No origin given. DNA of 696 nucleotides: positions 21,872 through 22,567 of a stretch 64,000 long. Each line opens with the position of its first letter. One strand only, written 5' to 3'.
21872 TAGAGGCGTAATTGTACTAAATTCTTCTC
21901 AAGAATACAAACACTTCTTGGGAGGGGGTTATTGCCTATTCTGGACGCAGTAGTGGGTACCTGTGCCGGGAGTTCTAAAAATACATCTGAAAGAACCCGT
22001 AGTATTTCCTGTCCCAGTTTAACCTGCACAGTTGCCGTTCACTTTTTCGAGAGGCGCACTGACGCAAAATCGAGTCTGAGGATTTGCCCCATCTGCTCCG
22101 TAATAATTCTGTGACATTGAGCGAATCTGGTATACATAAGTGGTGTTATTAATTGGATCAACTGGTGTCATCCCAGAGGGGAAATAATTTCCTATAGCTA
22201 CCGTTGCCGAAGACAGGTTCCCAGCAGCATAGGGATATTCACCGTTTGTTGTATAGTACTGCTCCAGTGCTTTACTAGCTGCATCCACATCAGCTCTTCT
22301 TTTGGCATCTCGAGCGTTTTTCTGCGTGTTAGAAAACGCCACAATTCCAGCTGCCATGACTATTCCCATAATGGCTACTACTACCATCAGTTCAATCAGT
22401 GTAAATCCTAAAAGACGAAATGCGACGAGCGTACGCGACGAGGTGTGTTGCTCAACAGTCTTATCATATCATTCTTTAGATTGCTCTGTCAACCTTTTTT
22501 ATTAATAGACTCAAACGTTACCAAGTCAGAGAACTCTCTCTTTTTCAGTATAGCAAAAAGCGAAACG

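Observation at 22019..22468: Type IV prepilin gene with no usable start codon: homopolymer frameshift or non-canonical initiation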

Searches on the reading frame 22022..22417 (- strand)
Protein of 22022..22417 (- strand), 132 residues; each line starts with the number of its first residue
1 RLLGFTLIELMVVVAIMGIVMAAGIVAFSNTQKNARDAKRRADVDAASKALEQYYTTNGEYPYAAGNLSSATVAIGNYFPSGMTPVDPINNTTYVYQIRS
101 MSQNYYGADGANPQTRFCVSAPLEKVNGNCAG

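Call 7: find_homologous_proteins(query=window:22022-22417:-, max_evalue=0.001)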
Query seq(132 aa) (132 aa): 401 proteins with E <= 0.001 among 616 candidates; the best 120 are listed.
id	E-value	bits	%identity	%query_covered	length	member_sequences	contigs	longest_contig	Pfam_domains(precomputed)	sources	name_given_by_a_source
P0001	2.3e-73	262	100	92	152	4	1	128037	-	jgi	-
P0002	1.6e-47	179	70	95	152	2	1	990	-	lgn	-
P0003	3.8e-41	158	63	98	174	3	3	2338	PF07963.18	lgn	-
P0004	8.1e-41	157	63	98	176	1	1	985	PF07963.18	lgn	-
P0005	8.5e-40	154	61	98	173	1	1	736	PF07963.18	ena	-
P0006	1.4e-37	146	61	98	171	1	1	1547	PF07963.18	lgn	-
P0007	2.1e-37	146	60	98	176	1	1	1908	PF07963.18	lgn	-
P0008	6.2e-36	141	58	98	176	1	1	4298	PF07963.18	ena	-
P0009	6.2e-36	141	56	98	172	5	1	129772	PF07963.18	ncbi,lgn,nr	ncbi:prepilin-type N-terminal cleavage/methylation domain-containing protein [Patescibacteria group 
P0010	1.6e-35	140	57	98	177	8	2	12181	PF07963.18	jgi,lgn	-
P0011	2.6e-35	139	57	98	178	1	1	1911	PF07963.18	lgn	-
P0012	4.8e-35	138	56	96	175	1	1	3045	PF07963.18,PF08334.17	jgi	jgi:general secretion pathway protein G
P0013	1.6e-34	137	56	98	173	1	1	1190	PF07963.18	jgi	jgi:prepilin-type N-terminal cleavage/methylation domain-containing protein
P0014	3.1e-34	136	58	100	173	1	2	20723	PF07963.18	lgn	-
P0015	4.1e-34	135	60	98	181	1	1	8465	PF07963.18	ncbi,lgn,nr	ncbi:MAG TPA: prepilin-type N-terminal cleavage/methylation domain-containing protein [Nitrososphaer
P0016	7.2e-34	134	56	98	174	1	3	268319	PF07963.18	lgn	-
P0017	7.9e-34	134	53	98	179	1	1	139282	PF07963.18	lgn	-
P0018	1.3e-33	134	54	100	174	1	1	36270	PF07963.18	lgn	-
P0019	1.6e-33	133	54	98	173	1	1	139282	PF07963.18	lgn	-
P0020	2.5e-33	133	52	98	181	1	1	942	PF07963.18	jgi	-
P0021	3.9e-33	132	53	98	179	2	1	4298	PF07963.18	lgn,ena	-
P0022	1.3e-32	130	55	98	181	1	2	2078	PF07963.18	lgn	-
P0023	2.4e-32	130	56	98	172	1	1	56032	PF07963.18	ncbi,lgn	-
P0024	2.9e-32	129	55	98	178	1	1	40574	PF07963.18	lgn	-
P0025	1.4e-31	127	55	98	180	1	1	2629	PF07963.18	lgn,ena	-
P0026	2.0e-31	127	54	98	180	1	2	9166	PF07963.18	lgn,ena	-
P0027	3.5e-31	126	57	97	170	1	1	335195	PF07963.18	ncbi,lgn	-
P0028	7.1e-31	125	50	98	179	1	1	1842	PF07963.18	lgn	-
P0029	1.1e-30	124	57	95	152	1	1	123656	PF07963.18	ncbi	-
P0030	7.5e-30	122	57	92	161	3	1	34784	-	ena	-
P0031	9.8e-30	121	54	98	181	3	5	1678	PF07963.18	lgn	-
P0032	2.0e-29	120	55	97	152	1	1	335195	PF07963.18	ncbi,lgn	-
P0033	3.3e-29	119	50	98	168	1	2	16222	PF07963.18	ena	-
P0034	4.8e-29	119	53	98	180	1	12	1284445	PF07963.18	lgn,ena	-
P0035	2.8e-28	116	57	94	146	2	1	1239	PF07963.18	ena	-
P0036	6.6e-28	115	53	98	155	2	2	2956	PF07963.18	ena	-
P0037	1.1e-27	114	51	97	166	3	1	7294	PF07963.18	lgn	-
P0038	1.6e-27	114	48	98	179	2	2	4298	PF07963.18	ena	-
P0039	3.0e-27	113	49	98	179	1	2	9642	PF07963.18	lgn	-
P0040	6.6e-27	112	55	92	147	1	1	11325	PF07963.18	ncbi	-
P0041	9.5e-27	111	59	78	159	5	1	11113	PF07963.18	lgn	-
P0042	9.8e-27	111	57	94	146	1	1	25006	PF07963.18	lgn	-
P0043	1.3e-26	111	55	94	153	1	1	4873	PF07963.18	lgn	-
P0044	2.0e-26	110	54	96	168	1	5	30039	PF07963.18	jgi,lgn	jgi:prepilin-type N-terminal cleavage/methylation domain-containing protein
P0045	2.8e-25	107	58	84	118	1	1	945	-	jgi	-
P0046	3.2e-25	107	55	93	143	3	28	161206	PF07963.18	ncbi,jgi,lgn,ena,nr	ncbi:prepilin-type N-terminal cleavage/methylation domain-containing protein [Patescibacteria group 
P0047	3.9e-25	106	52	95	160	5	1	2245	PF07963.18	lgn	-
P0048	6.8e-25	106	50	98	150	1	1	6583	PF07963.18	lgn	-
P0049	8.1e-25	105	64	67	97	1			PF07963.18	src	-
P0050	1.1e-24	105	51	98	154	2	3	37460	PF07963.18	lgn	-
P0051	1.2e-24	105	53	93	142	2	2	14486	PF07963.18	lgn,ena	-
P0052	1.3e-24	105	54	92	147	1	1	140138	PF07963.18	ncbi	-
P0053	1.4e-24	104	54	92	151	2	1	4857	PF07963.18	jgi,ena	-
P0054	1.7e-24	104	67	64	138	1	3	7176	PF07963.18,PF08334.17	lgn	-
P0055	2.4e-24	104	54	94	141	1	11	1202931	PF07963.18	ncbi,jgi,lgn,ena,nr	ncbi:type II secretion system protein [Patescibacteria group bacterium]|nr:type II secretion system 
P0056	2.4e-24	104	51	96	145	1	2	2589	PF07963.18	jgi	jgi:prepilin-type N-terminal cleavage/methylation domain-containing protein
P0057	3.7e-24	103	50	92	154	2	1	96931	-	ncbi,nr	ncbi:hypothetical protein H3C70_00870 [Patescibacteria group bacterium]|nr:hypothetical protein [Pat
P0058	4.1e-24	103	66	64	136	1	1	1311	PF07963.18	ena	-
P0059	4.4e-24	103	52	93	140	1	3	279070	PF07963.18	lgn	-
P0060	4.9e-24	103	52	93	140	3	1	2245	PF07963.18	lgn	-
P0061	7.2e-24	102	66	64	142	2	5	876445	PF07963.18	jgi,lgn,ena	-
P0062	7.5e-24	102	52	93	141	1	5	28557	PF07963.18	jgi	-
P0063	9.1e-24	102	50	95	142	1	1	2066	PF07963.18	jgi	jgi:prepilin-type N-terminal cleavage/methylation domain-containing protein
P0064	9.2e-24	102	48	100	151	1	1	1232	PF07963.18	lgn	-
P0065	1.0e-23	102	57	92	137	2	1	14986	-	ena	-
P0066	1.1e-23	102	66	64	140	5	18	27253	PF07963.18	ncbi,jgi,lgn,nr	ncbi:type II secretion system protein [Patescibacteria group bacterium]|nr:type II secretion system 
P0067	1.2e-23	101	50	93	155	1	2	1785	PF07963.18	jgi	jgi:prepilin-type N-terminal cleavage/methylation domain-containing protein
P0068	1.7e-23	101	50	94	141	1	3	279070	PF07963.18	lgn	-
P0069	2.0e-23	101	53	94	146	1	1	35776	PF07963.18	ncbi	-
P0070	2.3e-23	101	66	64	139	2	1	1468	PF07963.18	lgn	-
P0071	2.4e-23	100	50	94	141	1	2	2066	PF07963.18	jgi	jgi:prepilin-type N-terminal cleavage/methylation domain-containing protein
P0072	2.6e-23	100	54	92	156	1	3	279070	PF07963.18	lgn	-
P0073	2.8e-23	100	51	93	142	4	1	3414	PF07963.18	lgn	-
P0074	3.1e-23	100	50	93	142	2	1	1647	PF07963.18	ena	-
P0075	3.5e-23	100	50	93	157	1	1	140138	PF07963.18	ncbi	-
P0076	3.7e-23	100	53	95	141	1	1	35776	PF07963.18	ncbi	-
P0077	4.1e-23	100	64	64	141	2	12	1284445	PF07963.18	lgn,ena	-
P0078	4.8e-23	100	62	67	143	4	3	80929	PF07963.18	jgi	jgi:prepilin-type N-terminal cleavage/methylation domain-containing protein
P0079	5.8e-23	99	50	95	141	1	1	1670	PF07963.18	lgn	-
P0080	6.7e-23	99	49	96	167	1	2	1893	PF07963.18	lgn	-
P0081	6.9e-23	99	50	93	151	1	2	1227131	PF07963.18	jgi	jgi:prepilin-type N-terminal cleavage/methylation domain-containing protein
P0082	7.7e-23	99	51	93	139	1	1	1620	PF07963.18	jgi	jgi:prepilin-type N-terminal cleavage/methylation domain-containing protein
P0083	1.3e-22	98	50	93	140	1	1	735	PF07963.18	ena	-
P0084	1.4e-22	98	50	96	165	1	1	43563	PF07963.18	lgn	-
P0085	1.5e-22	98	50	94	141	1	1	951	PF07963.18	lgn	-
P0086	1.5e-22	98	51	98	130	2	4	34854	PF07963.18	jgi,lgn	-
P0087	1.6e-22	98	60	64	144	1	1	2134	PF07963.18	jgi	jgi:prepilin-type N-terminal cleavage/methylation domain-containing protein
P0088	1.9e-22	98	60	67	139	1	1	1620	PF07963.18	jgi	jgi:prepilin-type N-terminal cleavage/methylation domain-containing protein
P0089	2.0e-22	98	52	92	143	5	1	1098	PF07963.18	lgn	-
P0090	2.7e-22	97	63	64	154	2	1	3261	PF07963.18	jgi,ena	-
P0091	3.2e-22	97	51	93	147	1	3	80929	PF07963.18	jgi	jgi:prepilin-type N-terminal cleavage/methylation domain-containing protein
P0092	8.9e-22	95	50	92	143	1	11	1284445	PF07963.18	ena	-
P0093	1.1e-21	95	45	98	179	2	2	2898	PF07963.18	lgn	-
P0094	1.3e-21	95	48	96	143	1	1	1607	PF07963.18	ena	-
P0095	2.3e-21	94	46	98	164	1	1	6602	PF07963.18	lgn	-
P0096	3.2e-21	94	50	95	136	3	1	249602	PF07963.18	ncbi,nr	ncbi:prepilin-type N-terminal cleavage/methylation domain-containing protein [Patescibacteria group 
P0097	5.9e-21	93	48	92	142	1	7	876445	PF07963.18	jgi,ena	-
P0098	6.2e-21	93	48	95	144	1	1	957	PF07963.18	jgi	jgi:general secretion pathway protein G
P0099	7.9e-21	92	51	93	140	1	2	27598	PF07963.18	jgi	jgi:prepilin-type N-terminal cleavage/methylation domain-containing protein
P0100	1.7e-20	91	47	92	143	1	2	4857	PF07963.18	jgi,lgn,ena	-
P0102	2.8e-20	91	78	45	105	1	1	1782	PF07963.18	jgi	jgi:prepilin-type N-terminal cleavage/methylation domain-containing protein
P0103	2.4e-19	88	57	64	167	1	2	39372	PF07963.18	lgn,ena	-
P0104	5.8e-19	86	46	91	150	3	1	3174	-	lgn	-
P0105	8.1e-19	86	52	71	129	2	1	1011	PF07963.18,PF08334.17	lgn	-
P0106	8.1e-19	86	48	70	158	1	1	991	PF07963.18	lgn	-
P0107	6.1e-18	83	44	95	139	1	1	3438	PF07963.18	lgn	-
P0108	2.4e-17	81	50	70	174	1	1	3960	PF07963.18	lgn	-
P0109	5.8e-17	80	42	95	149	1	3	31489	PF07963.18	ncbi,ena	ncbi:MAG: prepilin-type N-terminal cleavage/methylation domain-containing protein [Patescibacteria g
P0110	5.8e-17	80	42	94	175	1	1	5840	PF07963.18,PF08334.17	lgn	-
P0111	1.9e-16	78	44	73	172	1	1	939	PF07963.18,PF08334.17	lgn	-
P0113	1.0e-15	76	47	69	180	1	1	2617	PF07963.18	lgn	-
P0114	2.4e-15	75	49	71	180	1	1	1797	PF07963.18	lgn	-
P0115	6.5e-15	73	47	70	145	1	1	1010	PF07963.18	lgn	-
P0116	6.8e-15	73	47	92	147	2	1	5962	-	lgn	-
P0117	8.1e-15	73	46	73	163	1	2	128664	PF07963.18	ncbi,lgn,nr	ncbi:type II secretion system protein [Candidatus Daviesbacteria bacterium]|nr:type II secretion sys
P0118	1.0e-14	73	42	96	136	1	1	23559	PF07963.18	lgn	-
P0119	1.1e-14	73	49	69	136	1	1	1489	PF07963.18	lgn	-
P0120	1.3e-14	72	41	90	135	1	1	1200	PF07963.18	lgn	-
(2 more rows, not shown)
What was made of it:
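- On Type IV pilin / class III signal peptide protein (PF07963 N_methyl): About 400 homologs, named by their sources as prepilin-type or type II secretion system proteins (call 7).
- Checked: About 400 Patescibacteria pilins are homologous (call 7).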

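Call 8: search_protein_families(library=pfam, proteins=[window:22022-22417:-], max_evalue=0.01)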
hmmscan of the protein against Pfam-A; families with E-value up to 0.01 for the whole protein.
seq(132 aa): 2 families
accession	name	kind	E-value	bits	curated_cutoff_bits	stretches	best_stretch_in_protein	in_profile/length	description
PF07963.17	N_methyl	-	2.4e-06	27.3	21.2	1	4-23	6-25/27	Prokaryotic N-terminal methylation motif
PF08334.16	T2SSG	-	0.00017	22.1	21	1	30-109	4-93/108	Type II secretion system (T2SS), protein G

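Call 10: find_encoding_contigs(protein=P0001, flank=3000, max_places=4)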
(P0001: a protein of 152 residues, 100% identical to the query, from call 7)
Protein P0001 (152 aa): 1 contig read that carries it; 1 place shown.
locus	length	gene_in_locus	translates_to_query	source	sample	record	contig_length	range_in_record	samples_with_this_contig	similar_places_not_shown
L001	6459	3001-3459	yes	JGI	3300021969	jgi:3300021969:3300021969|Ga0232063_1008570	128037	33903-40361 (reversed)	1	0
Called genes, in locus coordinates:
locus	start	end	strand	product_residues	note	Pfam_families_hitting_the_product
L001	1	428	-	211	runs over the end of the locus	PF04350:PilO (faint)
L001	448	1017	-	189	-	PF05137:PilN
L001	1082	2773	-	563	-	PF03023:MurJ, PF01554:MatE (weak), PF13440:Polysacc_synt_3 (weak), PF01554:MatE (weak)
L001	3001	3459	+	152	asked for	-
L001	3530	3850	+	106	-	PF01649:Ribosomal_S20p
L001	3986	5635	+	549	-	PF00009:GTP_EFTU, PF03144:GTP_EFTU_D2, PF00679:EFG_C, PF06421:LepA_C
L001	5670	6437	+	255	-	-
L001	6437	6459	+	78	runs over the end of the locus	PF18901:DUF5657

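Call 11: find_encoding_contigs(protein=P0002, flank=3000, max_places=4)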
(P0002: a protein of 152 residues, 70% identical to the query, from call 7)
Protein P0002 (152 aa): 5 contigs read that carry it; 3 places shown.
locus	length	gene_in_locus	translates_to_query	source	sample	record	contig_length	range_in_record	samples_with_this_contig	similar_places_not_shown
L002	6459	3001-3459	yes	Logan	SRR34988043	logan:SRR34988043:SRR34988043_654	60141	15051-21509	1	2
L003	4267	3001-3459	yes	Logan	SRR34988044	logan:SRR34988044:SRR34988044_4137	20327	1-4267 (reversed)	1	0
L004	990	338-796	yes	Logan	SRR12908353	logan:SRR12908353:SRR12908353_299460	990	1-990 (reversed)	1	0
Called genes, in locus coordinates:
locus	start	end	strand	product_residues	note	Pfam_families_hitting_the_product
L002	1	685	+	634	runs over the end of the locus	-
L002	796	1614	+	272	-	PF13814:Replic_Relax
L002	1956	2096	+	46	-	-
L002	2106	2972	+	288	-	PF11171:DUF2958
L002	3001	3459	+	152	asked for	-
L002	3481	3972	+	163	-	-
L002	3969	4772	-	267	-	PF00722:Glyco_hydro_16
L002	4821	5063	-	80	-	-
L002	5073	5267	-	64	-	-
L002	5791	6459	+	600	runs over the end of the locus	PF02463:SMC_N (weak), PF11398:DUF2813, PF13175:AAA_15, PF13476:AAA_23 (weak), PF13304:AAA_21, PF13175:AAA_15, PF20469:OLD-like_TOPRIM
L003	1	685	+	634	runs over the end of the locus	-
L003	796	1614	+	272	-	PF13814:Replic_Relax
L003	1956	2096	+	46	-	-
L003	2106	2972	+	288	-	PF11171:DUF2958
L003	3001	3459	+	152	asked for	-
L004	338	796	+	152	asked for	-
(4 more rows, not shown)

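Call 16: find_encoding_contigs(protein=P0057, flank=1500, max_places=3)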
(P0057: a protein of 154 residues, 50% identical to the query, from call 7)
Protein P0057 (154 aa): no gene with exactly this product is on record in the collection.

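Call 17: find_encoding_contigs(protein=P0030, flank=1500, max_places=3)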
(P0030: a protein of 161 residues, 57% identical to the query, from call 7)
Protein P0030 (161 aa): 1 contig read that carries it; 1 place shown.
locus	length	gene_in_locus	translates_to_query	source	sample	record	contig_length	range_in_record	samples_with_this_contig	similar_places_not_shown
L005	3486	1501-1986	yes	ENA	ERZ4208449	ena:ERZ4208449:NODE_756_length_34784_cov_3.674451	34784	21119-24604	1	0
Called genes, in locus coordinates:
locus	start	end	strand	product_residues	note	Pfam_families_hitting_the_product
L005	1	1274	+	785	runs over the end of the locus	PF01138:RNase_PH, PF03725:RNase_PH_C (weak), PF01138:RNase_PH, PF00013:KH_1, PF00575:S1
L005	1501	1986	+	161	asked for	-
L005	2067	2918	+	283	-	PF09863:DUF2090, PF01791:DeoC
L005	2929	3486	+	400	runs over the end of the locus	-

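Call 18: find_encoding_contigs(protein=P0065, flank=1500, max_places=3)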
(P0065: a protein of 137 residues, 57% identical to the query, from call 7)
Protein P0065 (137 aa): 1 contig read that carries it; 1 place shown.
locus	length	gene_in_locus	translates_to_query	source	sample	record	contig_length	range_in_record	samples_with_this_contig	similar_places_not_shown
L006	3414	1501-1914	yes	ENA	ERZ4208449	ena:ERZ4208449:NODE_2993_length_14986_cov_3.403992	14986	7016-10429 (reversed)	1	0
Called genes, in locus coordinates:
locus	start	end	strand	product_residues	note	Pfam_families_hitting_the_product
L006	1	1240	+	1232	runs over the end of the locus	PF04997:RNA_pol_Rpb1_1, PF00623:RNA_pol_Rpb1_2, PF04983:RNA_pol_Rpb1_3, PF05000:RNA_pol_Rpb1_4 (weak), PF04998:RNA_pol_Rpb1_5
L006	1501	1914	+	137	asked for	-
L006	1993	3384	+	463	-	PF18604:PreAtp-grasp (weak)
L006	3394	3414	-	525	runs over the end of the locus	-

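Call 19: find_encoding_contigs(protein=P0104, flank=1500, max_places=3)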
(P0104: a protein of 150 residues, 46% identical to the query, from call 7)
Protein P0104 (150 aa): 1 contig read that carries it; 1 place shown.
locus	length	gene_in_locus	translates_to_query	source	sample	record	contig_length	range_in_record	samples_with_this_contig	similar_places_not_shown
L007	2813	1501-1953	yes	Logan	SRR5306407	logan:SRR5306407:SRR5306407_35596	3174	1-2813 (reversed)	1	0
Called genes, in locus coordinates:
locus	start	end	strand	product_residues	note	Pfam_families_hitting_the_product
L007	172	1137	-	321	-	PF02899:Phage_int_SAM_1, PF13102:Phage_int_SAM_5 (faint), PF13495:Phage_int_SAM_4 (weak), PF00589:Phage_integrase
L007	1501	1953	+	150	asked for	-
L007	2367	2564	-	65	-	-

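Call 20: find_encoding_contigs(protein=P0116, flank=1500, max_places=3)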
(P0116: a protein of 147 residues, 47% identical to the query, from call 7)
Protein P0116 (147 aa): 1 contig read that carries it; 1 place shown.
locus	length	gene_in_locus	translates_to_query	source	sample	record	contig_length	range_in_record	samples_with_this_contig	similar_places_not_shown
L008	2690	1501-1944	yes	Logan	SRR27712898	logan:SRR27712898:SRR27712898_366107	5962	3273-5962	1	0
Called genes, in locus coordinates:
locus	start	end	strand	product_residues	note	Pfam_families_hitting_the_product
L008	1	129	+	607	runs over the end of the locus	PF07973:tRNA_SAD, PF00587:tRNA-synt_2b, PF03129:HGTP_anticodon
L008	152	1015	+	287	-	PF12705:PDDEXK_1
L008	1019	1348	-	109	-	-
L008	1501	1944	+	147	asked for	-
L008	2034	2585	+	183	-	PF05198:IF3_N, PF00707:IF3_C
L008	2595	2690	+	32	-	?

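Call 36: list_cluster_members(proteins=[P0001, P0030, P0045, P0065])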
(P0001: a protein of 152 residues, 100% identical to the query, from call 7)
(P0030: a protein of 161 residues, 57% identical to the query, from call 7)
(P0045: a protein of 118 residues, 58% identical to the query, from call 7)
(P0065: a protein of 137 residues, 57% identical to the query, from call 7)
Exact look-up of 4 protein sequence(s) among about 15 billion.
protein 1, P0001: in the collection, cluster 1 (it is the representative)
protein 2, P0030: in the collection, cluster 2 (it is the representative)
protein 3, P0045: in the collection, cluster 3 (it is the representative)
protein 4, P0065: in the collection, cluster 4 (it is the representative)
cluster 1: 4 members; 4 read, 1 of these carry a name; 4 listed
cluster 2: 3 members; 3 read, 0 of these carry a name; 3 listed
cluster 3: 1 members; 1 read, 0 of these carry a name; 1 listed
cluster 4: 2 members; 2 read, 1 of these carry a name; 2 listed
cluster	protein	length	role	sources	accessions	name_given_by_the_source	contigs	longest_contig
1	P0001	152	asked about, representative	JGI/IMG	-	-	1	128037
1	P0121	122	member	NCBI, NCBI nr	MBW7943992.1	type II secretion system protein GspG [Patescibacteria group bacterium]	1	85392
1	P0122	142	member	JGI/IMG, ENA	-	-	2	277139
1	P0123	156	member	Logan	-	-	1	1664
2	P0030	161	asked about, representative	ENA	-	-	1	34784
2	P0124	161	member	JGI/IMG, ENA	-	-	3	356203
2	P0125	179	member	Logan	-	-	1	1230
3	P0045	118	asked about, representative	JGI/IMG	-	-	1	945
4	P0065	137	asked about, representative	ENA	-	-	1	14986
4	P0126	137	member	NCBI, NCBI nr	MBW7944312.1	hypothetical protein H3C70_02855 [Patescibacteria group bacterium] | hypothetical protein [Patescibacteria group bacterium]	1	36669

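Call 39: find_encoding_contigs(protein=P0125, flank=3000, max_places=4)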
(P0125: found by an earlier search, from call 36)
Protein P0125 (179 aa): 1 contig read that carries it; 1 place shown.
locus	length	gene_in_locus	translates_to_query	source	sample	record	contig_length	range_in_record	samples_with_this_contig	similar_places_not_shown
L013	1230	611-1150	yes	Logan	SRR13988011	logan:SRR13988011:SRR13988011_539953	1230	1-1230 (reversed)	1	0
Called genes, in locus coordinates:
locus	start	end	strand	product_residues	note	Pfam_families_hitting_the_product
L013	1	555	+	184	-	?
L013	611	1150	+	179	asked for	PF07963:N_methyl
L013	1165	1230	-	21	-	?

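Call 40: find_encoding_contigs(protein=P0123, flank=3000, max_places=4)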
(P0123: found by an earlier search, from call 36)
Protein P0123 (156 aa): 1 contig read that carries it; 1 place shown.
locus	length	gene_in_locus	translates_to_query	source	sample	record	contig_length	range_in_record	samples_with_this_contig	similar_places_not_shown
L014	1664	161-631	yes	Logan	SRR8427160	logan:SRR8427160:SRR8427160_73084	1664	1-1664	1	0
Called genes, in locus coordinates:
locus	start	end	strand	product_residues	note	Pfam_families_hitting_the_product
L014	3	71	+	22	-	?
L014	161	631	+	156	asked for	-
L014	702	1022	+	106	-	PF01649:Ribosomal_S20p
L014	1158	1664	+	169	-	?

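Call 41: find_encoding_contigs(protein=P0039, flank=5000, max_places=4)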
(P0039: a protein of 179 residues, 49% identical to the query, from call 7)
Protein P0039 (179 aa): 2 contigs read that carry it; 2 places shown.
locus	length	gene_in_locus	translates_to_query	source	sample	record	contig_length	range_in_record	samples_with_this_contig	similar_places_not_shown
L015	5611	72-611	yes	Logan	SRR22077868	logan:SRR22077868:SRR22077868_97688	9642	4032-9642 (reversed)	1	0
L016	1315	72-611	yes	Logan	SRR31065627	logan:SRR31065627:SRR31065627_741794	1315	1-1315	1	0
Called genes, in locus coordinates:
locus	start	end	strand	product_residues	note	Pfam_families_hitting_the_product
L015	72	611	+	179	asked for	PF07963:N_methyl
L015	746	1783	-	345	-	PF00730:HhH-GPD, PF00633:HHH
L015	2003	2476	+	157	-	PF08241:Methyltransf_11, PF13649:Methyltransf_25 (weak)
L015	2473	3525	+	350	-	-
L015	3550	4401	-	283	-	PF09863:DUF2090, PF01791:DeoC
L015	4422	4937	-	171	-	-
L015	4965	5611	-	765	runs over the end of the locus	PF01138:RNase_PH, PF03725:RNase_PH_C, PF01138:RNase_PH, PF00013:KH_1, PF00575:S1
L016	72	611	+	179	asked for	PF07963:N_methyl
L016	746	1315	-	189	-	?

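Call 46: find_encoding_contigs(protein=P0122, flank=1500, max_places=6)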
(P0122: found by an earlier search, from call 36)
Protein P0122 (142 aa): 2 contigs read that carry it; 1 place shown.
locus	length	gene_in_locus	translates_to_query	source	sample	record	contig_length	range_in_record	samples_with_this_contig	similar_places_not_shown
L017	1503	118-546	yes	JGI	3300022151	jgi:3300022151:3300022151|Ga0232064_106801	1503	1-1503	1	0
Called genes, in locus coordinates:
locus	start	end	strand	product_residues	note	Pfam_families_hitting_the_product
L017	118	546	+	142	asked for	-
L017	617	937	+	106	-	PF01649:Ribosomal_S20p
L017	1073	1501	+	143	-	?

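Call 47: find_encoding_contigs(protein=P0126, flank=1500, max_places=6)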
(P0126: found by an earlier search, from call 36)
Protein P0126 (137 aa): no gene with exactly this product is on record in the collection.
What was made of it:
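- Tried and rejected: DNA for P0057 and P0126, which belong to the same MAG, could not be retrieved (calls 16, 47).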
